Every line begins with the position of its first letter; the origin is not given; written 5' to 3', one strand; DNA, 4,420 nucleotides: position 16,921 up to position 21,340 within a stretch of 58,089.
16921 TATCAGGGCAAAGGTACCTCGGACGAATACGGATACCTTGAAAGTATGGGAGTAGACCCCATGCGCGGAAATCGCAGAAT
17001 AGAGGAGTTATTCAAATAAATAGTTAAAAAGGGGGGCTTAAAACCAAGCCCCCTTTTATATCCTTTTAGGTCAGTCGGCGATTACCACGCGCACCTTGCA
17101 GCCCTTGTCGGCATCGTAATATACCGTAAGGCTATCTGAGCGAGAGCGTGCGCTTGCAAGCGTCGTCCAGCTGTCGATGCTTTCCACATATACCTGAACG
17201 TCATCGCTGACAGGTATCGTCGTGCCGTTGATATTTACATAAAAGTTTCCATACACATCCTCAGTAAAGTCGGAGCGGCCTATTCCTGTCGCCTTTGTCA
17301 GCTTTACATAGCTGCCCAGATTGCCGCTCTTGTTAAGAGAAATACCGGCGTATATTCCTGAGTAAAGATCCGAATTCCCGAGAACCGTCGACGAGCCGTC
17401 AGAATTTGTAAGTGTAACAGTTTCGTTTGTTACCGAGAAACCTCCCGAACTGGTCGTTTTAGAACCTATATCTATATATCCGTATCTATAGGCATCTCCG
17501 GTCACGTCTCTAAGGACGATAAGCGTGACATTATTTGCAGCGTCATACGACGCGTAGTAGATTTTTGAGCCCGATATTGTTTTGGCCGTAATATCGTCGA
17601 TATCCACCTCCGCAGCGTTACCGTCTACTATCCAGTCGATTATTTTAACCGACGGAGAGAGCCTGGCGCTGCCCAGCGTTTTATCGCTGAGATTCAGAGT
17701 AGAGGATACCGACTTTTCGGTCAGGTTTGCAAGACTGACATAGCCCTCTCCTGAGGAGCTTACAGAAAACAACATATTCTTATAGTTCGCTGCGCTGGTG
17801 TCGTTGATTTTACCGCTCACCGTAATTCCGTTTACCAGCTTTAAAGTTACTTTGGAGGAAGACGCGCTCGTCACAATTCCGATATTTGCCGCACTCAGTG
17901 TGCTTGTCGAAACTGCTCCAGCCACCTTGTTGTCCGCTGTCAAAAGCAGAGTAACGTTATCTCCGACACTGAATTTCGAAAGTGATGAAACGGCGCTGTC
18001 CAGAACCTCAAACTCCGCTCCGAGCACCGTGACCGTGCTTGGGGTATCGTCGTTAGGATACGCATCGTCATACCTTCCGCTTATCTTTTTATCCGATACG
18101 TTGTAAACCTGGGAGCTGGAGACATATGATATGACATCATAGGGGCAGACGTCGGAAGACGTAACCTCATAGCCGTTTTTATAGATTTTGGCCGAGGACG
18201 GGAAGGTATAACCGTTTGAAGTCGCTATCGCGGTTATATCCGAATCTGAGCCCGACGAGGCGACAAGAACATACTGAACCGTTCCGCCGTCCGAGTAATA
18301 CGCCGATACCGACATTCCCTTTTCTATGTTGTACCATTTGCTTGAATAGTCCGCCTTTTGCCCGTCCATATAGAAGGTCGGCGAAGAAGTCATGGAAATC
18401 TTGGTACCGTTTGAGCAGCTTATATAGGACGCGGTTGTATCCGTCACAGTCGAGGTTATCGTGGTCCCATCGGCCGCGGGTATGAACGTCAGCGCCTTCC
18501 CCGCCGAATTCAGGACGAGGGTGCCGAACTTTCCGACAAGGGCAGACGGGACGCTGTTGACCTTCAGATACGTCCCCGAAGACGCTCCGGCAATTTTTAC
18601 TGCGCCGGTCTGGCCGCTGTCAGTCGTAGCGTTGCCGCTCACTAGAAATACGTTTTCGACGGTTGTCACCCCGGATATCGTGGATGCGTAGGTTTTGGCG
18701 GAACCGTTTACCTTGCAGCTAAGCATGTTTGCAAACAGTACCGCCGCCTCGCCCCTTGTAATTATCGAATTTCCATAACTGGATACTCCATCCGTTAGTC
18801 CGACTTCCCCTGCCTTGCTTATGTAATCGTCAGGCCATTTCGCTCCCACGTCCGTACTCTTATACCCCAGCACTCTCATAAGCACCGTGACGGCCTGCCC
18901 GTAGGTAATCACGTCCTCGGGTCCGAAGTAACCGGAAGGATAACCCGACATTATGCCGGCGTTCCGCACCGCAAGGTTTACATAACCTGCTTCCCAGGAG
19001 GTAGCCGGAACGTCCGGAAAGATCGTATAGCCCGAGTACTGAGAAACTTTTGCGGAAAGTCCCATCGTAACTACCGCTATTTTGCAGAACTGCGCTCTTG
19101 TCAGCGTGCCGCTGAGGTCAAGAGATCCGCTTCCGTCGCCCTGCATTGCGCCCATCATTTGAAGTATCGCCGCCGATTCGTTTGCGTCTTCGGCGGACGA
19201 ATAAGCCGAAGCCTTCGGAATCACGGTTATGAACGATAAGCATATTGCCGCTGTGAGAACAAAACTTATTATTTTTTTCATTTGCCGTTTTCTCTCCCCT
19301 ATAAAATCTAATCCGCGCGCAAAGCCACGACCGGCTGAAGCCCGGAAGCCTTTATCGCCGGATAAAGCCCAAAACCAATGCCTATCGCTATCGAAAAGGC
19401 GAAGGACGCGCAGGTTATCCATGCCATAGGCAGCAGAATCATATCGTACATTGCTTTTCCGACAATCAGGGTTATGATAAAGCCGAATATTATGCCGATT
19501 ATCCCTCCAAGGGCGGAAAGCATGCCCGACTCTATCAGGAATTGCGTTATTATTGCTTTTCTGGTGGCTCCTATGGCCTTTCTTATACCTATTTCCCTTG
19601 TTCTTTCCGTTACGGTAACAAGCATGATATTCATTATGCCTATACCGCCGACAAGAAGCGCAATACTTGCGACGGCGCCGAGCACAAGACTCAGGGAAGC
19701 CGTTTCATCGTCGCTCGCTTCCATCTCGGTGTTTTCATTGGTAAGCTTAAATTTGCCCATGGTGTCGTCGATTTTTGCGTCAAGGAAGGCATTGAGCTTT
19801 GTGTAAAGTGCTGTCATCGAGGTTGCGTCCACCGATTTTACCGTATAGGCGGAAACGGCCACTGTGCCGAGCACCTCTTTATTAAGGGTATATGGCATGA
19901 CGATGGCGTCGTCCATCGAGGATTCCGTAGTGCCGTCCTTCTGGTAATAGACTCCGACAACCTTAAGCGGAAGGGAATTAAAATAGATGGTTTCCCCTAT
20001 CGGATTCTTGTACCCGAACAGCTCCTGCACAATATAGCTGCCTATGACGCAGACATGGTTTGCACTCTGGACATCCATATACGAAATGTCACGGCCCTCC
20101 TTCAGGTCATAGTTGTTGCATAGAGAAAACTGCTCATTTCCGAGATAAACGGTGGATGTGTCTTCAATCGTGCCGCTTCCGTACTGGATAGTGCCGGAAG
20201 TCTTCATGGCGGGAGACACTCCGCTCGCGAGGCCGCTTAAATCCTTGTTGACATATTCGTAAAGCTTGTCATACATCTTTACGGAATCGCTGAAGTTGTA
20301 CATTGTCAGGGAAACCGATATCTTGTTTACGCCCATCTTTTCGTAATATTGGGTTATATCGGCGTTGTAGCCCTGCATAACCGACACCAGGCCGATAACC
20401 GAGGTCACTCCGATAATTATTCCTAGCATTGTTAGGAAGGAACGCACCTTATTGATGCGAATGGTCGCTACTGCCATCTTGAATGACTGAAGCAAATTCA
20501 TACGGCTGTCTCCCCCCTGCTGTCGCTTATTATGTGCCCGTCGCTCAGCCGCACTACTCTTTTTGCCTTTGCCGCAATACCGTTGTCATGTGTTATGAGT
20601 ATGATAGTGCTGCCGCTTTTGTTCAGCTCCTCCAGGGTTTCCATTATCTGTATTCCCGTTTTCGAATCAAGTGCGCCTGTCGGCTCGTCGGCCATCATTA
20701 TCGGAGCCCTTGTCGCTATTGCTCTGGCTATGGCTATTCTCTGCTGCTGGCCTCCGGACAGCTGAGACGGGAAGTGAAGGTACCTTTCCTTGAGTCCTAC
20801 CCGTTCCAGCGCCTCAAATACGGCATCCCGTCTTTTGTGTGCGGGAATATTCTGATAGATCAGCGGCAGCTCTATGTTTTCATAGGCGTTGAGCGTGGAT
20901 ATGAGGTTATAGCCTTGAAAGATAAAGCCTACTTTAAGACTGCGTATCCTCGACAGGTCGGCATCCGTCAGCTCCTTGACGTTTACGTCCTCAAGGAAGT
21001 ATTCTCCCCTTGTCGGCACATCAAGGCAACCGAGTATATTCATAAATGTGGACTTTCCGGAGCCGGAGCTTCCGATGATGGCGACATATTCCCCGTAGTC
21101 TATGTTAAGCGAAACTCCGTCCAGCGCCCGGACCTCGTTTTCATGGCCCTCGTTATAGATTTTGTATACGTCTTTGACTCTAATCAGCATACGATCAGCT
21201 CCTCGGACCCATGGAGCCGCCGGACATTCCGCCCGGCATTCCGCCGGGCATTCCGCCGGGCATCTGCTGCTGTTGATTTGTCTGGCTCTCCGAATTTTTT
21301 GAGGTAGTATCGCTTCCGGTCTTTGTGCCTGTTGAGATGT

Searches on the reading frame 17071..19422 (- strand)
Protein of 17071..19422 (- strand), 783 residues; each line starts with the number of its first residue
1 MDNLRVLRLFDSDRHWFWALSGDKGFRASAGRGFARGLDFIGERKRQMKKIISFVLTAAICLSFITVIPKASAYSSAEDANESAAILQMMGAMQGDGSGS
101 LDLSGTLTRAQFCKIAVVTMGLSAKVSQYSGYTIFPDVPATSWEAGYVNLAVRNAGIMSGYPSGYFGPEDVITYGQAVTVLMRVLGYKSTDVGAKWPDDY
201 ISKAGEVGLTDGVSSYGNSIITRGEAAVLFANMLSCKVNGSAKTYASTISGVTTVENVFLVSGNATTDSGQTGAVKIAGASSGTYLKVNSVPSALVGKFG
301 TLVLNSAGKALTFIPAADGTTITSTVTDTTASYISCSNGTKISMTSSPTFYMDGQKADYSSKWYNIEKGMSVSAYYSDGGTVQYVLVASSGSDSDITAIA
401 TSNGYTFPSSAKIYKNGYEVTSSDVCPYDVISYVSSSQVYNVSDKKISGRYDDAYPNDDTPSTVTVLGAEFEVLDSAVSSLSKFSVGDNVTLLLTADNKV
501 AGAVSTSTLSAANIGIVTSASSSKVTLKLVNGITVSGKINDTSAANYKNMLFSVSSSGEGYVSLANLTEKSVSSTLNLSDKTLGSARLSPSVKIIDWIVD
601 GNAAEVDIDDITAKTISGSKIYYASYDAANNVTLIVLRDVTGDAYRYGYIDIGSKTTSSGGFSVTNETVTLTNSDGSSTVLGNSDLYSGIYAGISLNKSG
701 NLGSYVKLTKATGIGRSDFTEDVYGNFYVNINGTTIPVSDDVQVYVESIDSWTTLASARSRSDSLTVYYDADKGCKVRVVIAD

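Call 57: search_protein_families(library=pfam, proteins=[window:17071-19422:-])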
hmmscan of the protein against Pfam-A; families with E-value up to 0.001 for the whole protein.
window:17071-19422:- (783 aa): 1 family
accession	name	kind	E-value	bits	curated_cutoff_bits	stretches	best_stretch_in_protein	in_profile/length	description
PF00395.25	SLH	-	6.2e-14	52.1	20.8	1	135-177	2-43/44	S-layer homology domain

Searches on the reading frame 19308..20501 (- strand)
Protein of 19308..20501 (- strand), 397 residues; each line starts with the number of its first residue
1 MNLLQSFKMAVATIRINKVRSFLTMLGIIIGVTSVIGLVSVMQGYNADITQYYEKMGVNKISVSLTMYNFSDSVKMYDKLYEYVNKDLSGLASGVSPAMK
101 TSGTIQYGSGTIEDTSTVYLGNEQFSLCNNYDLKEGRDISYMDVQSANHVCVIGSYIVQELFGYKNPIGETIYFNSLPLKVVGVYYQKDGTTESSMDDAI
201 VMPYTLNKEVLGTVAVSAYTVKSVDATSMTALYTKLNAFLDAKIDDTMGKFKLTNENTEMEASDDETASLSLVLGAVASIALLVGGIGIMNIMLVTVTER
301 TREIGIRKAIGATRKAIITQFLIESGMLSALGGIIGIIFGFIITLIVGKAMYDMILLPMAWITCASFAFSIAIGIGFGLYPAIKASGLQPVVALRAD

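Call 57: search_protein_families(library=pfam, proteins=[window:19308-20501:-])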
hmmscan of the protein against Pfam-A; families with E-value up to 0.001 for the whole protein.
window:19308-20501:- (397 aa): 2 families
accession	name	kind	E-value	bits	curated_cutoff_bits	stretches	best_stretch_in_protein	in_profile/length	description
PF12704.14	MacB_PCD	-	4.6e-32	112.4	27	1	21-235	1-203/207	MacB-like periplasmic core domain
PF02687.27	FtsX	-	3.1e-18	66.4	25.5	1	277-390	3-120/120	FtsX-like permease C-terminal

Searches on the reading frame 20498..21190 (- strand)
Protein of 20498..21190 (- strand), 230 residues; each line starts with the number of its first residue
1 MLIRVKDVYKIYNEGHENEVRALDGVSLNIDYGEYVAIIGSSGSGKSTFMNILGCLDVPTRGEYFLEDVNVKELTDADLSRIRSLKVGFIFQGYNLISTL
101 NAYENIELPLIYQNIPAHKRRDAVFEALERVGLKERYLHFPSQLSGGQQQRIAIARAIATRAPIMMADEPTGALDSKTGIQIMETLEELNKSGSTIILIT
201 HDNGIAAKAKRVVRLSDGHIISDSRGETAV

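Call 57: search_protein_families(library=pfam, proteins=[window:20498-21190:-])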
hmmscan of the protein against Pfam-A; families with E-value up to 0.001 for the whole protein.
window:20498-21190:- (230 aa): 4 families
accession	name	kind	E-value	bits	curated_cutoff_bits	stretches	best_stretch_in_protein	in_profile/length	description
PF00005.33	ABC_tran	-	1.2e-29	104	25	1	23-171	1-136/137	ABC transporter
PF02463.25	SMC_N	-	2.2e-09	37.5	40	1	128-216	127-212/220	RecF/RecN/SMC N terminal domain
PF13304.12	AAA_21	-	8.6e-07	29.7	27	0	37-132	3-120/304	AAA domain, putative AbiEii toxin, Type IV TA system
PF13555.12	AAA_29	-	0.00047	20.3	27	1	23-50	12-39/61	P-loop containing region of AAA domain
